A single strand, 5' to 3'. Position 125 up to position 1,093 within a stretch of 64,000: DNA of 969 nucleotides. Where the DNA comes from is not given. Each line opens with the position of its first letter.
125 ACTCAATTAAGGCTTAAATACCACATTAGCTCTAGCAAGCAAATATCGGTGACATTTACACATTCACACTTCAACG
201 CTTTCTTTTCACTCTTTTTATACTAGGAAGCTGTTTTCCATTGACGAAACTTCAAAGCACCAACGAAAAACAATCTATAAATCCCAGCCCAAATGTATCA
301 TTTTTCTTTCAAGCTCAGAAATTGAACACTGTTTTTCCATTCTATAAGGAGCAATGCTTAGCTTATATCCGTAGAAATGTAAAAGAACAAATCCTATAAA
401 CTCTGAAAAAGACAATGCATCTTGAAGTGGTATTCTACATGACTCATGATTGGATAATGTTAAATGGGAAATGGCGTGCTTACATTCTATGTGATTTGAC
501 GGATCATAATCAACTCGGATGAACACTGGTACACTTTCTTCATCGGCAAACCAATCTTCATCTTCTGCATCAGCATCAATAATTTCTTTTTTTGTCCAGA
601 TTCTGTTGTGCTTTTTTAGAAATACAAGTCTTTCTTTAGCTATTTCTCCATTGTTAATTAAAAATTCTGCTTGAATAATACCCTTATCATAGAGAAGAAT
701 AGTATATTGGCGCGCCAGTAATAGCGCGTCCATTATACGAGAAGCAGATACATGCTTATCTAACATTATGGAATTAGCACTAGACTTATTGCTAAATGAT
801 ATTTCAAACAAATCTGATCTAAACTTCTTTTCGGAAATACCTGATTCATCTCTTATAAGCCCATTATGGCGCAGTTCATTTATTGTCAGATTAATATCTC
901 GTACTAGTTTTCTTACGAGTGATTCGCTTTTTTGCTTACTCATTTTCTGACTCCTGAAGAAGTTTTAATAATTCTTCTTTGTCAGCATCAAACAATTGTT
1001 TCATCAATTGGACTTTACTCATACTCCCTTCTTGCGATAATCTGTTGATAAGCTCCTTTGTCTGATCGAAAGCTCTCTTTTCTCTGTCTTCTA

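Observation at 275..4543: Three-gene NTPase/nuclease cassette in an AT-rich island: candidate anti-phage defence operon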

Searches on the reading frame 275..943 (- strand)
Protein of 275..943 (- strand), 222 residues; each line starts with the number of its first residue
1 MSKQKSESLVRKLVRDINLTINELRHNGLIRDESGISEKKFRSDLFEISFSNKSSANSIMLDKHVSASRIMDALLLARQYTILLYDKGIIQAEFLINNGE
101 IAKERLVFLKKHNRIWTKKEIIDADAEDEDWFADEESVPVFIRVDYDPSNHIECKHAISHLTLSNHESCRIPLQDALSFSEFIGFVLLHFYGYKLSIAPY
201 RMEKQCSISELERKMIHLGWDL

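Call 3: search_protein_families(library=pfam, proteins=[window:275-943:-], max_evalue=0.01)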
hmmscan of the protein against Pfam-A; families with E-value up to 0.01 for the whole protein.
window:275-943:- (222 aa): 1 family
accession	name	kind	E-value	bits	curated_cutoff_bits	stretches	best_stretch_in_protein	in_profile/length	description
PF10053.14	DUF2290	-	1.4e-19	70.7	25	1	52-220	23-204/204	Uncharacterized conserved protein (DUF2290)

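Call 4: search_protein_families(library=padloc, proteins=[window:275-943:-], max_evalue=0.01)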
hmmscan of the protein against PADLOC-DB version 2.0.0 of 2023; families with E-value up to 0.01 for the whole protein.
window:275-943:- (222 aa): 2 families
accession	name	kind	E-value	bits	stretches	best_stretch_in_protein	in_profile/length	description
PDLC02999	DUF2290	-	4.1e-26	89.8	1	11-218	5-218/222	-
PDLC02998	DUF2290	-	2.3e-24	84.2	1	37-220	8-195/195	-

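Call 6: search_protein_families(library=ncbifam, proteins=[window:275-943:-], max_evalue=0.01)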
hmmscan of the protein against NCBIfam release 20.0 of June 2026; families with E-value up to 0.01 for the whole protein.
window:275-943:- (222 aa): 0 families

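Call 31: find_homologous_proteins(query=window:275-943:-, max_evalue=0.00001)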
Query window:275-943:- (222 aa): 89 proteins with E <= 0.00001 among 259 candidates.
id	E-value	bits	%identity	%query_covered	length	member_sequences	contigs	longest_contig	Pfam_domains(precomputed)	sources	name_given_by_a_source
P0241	1.9e-132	457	94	100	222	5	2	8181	PF10053.15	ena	-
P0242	2.5e-121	421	85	100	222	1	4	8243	PF10053.15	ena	-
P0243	9.6e-114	396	87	100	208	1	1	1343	PF10053.15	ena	-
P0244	9.3e-97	341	67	100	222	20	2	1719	PF10053.15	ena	-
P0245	2.6e-96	339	65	99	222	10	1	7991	PF10053.15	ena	-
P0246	4.8e-96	338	68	100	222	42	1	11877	PF10053.15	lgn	-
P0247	9.3e-96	337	65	99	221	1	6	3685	PF10053.15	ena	-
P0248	9.5e-96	337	66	100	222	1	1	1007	PF10053.15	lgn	-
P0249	1.1e-95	337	68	99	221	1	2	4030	PF10053.15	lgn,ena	-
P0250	1.4e-94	334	66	100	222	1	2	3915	PF10053.15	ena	-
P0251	2.0e-94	333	65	99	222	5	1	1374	PF10053.15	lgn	-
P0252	3.9e-93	329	66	100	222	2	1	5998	PF10053.15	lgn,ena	-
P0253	8.7e-93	328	67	100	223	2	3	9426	PF10053.15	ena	-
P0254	1.3e-92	327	65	100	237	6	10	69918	PF10053.15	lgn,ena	-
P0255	2.4e-92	326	65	99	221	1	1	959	PF10053.15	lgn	-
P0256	6.7e-92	325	65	99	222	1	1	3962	PF10053.15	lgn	-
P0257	2.1e-91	323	64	99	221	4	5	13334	PF10053.15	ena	-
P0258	6.5e-90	318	62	100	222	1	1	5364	PF10053.15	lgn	-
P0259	1.3e-89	317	66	99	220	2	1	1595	PF10053.15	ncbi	-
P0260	7.9e-89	315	62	100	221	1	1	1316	PF10053.15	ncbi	-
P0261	4.4e-88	312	68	91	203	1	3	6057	PF10053.15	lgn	-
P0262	2.0e-86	307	64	93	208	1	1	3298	PF10053.15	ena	-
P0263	8.0e-86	305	60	99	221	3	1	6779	PF10053.15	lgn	-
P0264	6.1e-85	302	59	98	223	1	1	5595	PF10053.15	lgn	-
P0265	1.6e-82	294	60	99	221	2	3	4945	PF10053.15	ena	-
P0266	4.4e-82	293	61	99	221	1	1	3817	PF10053.15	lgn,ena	-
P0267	1.2e-81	291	59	99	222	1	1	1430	PF10053.15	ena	-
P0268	3.4e-81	290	58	96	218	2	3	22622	PF10053.15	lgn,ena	-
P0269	1.9e-80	287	57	99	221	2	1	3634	PF10053.15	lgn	-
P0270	2.7e-80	287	57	100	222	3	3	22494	PF10053.15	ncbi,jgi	-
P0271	7.0e-80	285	57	99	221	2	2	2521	PF10053.15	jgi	-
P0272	1.9e-79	284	55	96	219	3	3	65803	PF10053.15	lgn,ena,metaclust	metaclust:\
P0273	2.1e-78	281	55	100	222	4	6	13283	PF10053.15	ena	-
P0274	1.1e-77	278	54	96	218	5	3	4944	PF10053.15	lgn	-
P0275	1.2e-77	278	57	95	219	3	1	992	PF10053.15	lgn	-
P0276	1.2e-77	278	57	99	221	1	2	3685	PF10053.15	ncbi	-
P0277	2.3e-76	274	56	96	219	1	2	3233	PF10053.15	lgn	-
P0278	2.5e-76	274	54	99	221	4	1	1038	PF10053.15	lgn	-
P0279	4.4e-76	273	57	95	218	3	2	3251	PF10053.15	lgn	-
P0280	5.0e-76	273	57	96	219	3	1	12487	PF10053.15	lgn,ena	-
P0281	1.0e-75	272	54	96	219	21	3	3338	PF10053.15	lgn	-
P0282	1.6e-75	271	54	95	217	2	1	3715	PF10053.15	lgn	-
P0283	5.7e-75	269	53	95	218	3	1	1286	PF10053.15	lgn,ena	-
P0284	1.1e-74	268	58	95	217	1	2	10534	PF10053.15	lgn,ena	-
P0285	2.0e-74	268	56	95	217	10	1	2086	PF10053.15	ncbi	-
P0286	2.5e-74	267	55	96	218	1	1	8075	PF10053.15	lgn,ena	-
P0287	2.9e-74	267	54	100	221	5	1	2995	PF10053.15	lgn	-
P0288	2.2e-73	264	56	95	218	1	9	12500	PF10053.15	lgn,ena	-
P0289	2.6e-73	264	55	95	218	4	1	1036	PF10053.15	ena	-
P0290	3.2e-73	264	55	96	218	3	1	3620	PF10053.15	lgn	-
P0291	3.7e-73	264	68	82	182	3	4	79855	PF10053.15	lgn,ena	-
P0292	4.3e-73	263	54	95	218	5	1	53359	PF10053.15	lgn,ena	-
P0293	5.0e-73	263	54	95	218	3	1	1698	PF10053.15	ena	-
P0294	8.1e-73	262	52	97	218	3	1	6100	PF10053.15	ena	-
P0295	1.9e-72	261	56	95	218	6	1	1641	PF10053.15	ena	-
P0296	3.5e-72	260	54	95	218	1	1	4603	PF10053.15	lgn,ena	-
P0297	8.3e-72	259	52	95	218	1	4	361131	PF10053.15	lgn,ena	-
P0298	1.5e-71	258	51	97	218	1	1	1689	PF10053.15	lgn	-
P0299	1.9e-71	258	55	96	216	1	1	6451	PF10053.15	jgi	-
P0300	4.1e-71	257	53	99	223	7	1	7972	PF10053.15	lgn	-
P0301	2.4e-70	254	52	95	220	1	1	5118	PF10053.15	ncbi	-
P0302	7.5e-70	253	53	97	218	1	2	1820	PF10053.15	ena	-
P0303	9.9e-70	252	53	95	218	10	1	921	PF10053.15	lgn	-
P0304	1.2e-69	252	53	97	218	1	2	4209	PF10053.15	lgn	-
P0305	1.3e-69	252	50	97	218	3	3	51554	PF10053.15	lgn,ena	-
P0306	1.5e-69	252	53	97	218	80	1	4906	PF10053.15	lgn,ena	-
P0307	6.2e-69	250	52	97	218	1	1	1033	PF10053.15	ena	-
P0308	9.6e-69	249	51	97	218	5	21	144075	PF10053.15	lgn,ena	-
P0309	1.6e-68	248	50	97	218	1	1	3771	PF10053.15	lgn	-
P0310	1.6e-68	248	52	97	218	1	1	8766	PF10053.15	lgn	-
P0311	4.3e-68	247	51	95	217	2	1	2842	PF10053.15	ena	-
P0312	5.8e-68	247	49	97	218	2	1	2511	PF10053.15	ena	-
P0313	6.0e-68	247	51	95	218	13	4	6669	PF10053.15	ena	-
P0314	1.1e-67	246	51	95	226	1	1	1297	PF10053.15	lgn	-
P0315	1.6e-67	245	51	95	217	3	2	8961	PF10053.15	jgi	-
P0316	1.6e-66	242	48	97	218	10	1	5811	PF10053.15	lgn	-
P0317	2.4e-66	241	48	97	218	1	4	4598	PF10053.15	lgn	-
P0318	4.9e-66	240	67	74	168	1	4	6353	PF10053.15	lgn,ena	-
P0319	1.3e-65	239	48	97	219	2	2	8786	PF10053.15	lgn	-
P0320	2.7e-64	235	52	95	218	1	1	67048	PF10053.15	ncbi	-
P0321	8.3e-64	233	69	69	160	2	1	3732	PF10053.15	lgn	-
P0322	9.1e-64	233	50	98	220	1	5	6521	PF10053.15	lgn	-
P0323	2.1e-62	228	50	97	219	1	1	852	PF10053.15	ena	-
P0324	1.3e-60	223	47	97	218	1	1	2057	PF10053.15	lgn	-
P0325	3.4e-60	221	44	97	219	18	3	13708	PF10053.15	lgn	-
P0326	1.0e-59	220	45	98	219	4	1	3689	PF10053.15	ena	-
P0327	1.1e-59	219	48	98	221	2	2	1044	PF10053.15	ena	-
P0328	3.2e-48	182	58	63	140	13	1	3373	PF10053.15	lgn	-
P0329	1.5e-42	164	65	55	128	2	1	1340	PF10053.15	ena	-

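Call 44: predict_structure(alignment_id=A2)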
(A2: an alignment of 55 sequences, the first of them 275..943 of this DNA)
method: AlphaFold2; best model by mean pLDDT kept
length: 222 residues; sequences in the alignment: 55
mean_pLDDT: 91.9   pTM: 0.89
mean pLDDT of the five models: 91.9, 90.8, 90.0, 89.9, 89.2
residues with pLDDT >= 90: 168; 70-90: 49; 50-70: 5; < 50: 0
segments of 3 or more residues with pLDDT < 50: none
pLDDT, mean of each block of 10 residues (from residue 1): 90 97 97 94 93 91 87 95 96 96 96 91 94 85 94 91 79 94 96 93 86 91 66
secondary structure, 60 per line:
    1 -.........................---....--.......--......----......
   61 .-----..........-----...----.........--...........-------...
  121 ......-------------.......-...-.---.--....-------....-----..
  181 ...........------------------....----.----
elements in order: H2-26 E30-33 E36-42 E45-50 H55-61 H67-76 E82-84 E89-97 E100-110 H118-126 E140-146 E159-162 E170-173 H179-191 H210-213

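Call 47: fold_search(model_id=the predicted structure, library=pdb)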
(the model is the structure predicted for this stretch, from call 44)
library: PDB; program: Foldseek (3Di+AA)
matches with E <= 10: 156; with E <= 0.001: 0
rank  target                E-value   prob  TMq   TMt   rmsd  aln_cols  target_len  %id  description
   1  2nwi_A                1.2e-01  0.10  0.11  0.14  19.2       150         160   10  Crystal structure of protein AF1396 from Archaeoglobus fulgidus, Pfam DUF98 (released 2006-11-21)
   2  8f9y                  2.1e-01  0.21  0.17  0.12   9.3        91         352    8  SAL1 from Arabidopsis thaliana (released 2023-01-18)
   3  3cnv_B                4.0e-01  0.04  0.11  0.14  19.5       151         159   10  Crystal structure of the ligand-binding domain of a putative GntR-family transcriptional regulator from Bordetella bro (released 2008-04-29)
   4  2wv0_A                5.4e-01  0.03  0.10  0.10  20.5       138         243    7  Crystal structure of the GntR-HutC family member YvoA from Bacillus subtilis (released 2010-01-12)
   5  2nwi_B                6.4e-01  0.04  0.10  0.14  17.5       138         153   10  Crystal structure of protein AF1396 from Archaeoglobus fulgidus, Pfam DUF98 (released 2006-11-21)
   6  4zsi_A                6.4e-01  0.02  0.11  0.13  16.7       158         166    9  Crystal structure of the effector-binding domain of DasR (DasR-EBD) in complex with glucosamine-6-phosphate (released 2016-06-08)
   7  4zsi_B                6.8e-01  0.03  0.11  0.13  19.1       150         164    9  Crystal structure of the effector-binding domain of DasR (DasR-EBD) in complex with glucosamine-6-phosphate (released 2016-06-08)
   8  9i0v_A                7.2e-01  0.02  0.10  0.10  19.0       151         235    9  Crystal structure of DasR in complex with a synthetic DasR-binding RNA aptamer (released 2026-01-28)
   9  4oiw_A                7.2e-01  0.02  0.13  0.08  20.2       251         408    8  Structural and kinetic bases for the metal preference of the M18 aminopeptidase from Pseudomonas aeruginosa (released 2014-04-02)
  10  1p32_A                8.1e-01  0.04  0.16  0.18  14.5       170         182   10  CRYSTAL STRUCTURE OF HUMAN P32, A DOUGHNUT-SHAPED ACIDIC MITOCHONDRIAL MATRIX PROTEIN (released 1999-04-06)
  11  7fhd_B                8.6e-01  0.07  0.14  0.12  12.2       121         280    7  Structure of prenyltransferase mutant Y288P from Streptomyces sp. (strain CL190) (released 2022-06-22)
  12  2qml                  8.6e-01  0.05  0.14  0.16  15.1       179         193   10  Crystal structure of an uncharacterized protein (bh2621) from bacillus halodurans at 1.55 A resolution (released 2007-09-04)
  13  6szw_C                8.6e-01  0.04  0.15  0.17  16.0       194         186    8  Asymmetric complex of Factor XII and kininogen with gC1qR/C1QBP/P32 is governed by allostery (released 2020-07-22)
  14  5nyr_A                9.1e-01  0.11  0.15  0.16   9.1       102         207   14  Anbu from Hyphomicrobium sp. strain MC1 -SG: R3 (released 2017-05-24)
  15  2nwi_F                9.7e-01  0.03  0.10  0.13  19.0       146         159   12  Crystal structure of protein AF1396 from Archaeoglobus fulgidus, Pfam DUF98 (released 2006-11-21)
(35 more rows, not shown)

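Call 50: search_solved_structures(query=A2, max_evalue=1)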
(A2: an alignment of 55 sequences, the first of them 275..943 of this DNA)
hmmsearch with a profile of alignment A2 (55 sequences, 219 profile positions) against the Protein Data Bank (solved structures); distinct sequences matched with E-value up to 1: 0.

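Call 52: fold_search(model_id=the predicted structure, library=viral)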
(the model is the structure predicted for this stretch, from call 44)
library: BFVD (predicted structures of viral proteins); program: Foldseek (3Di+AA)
matches with E <= 10: 137; with E <= 0.001: 0
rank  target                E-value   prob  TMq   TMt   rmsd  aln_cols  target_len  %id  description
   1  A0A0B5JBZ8            5.6e-01  0.03  0.11  0.17  22.5       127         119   12  Uncharacterized protein [Pandoravirus inopinatum]
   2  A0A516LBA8            6.3e-01  0.09  0.17  0.24  14.3       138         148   11  (no name in the UniProt tables at hand)
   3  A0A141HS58            7.5e-01  0.15  0.24  0.28  16.7       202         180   10  (no name in the UniProt tables at hand)
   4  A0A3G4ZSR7            8.5e-01  0.08  0.19  0.24  16.0       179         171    8  Uncharacterized protein [Edafosvirus sp.]
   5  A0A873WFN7            1.2e+00  0.02  0.10  0.07  15.2       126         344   12  Virion structural protein [Klebsiella phage Miami]
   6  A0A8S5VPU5            1.6e+00  0.08  0.14  0.13  16.1       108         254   11  (no name in the UniProt tables at hand)
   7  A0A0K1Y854            1.6e+00  0.02  0.15  0.08  16.2       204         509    7  (no name in the UniProt tables at hand)
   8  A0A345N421            1.6e+00  0.01  0.14  0.11  19.4       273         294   10  (no name in the UniProt tables at hand)
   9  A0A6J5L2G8            1.7e+00  0.02  0.12  0.10  10.7       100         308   14  ParB/Sulfiredoxin [uncultured Caudovirales phage]
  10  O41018                1.8e+00  0.03  0.12  0.15  10.2        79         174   11  Uncharacterized protein [Paramecium bursaria Chlorella virus 1]
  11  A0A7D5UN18            1.8e+00  0.01  0.13  0.08  21.0       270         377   11  (no name in the UniProt tables at hand)
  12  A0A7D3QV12            1.9e+00  0.01  0.11  0.10  16.0       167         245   12  Acyl-CoA N-acyltransferase [Fadolivirus FV1/VV64]
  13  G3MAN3                2.0e+00  0.14  0.32  0.41  11.6       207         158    8  Gp492 [Bacillus phage G]
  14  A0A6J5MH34            2.0e+00  0.03  0.17  0.06  18.3       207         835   12  Uncharacterized protein [uncultured Caudovirales phage]
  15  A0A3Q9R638            2.2e+00  0.03  0.14  0.15  18.0       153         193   14  (no name in the UniProt tables at hand)
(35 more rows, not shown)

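Call 69: find_encoding_contigs(protein=P0241, flank=8000, max_places=4)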
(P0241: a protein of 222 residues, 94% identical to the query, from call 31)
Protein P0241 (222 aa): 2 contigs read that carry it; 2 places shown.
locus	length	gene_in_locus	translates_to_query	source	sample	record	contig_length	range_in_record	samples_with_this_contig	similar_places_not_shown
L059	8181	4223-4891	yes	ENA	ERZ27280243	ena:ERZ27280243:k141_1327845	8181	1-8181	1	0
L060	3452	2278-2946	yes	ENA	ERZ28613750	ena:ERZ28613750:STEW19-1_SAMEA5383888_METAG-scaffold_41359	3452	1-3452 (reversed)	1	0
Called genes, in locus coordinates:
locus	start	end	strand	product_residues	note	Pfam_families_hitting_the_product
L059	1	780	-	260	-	?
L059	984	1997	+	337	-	PF06056:Terminase_5 (faint), PF08281:Sigma70_r4_2 (faint), PF13384:HTH_23, PF13518:HTH_28, PF13551:HTH_29, PF13565:HTH_32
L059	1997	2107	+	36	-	-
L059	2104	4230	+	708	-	PF13401:AAA_22 (faint), PF13538:UvrD_C_2 (weak)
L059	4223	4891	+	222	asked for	PF10053:DUF2290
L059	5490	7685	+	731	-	PF01609:DDE_Tnp_1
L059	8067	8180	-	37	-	?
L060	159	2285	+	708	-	PF13401:AAA_22 (faint), PF13538:UvrD_C_2 (weak)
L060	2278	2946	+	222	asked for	PF10053:DUF2290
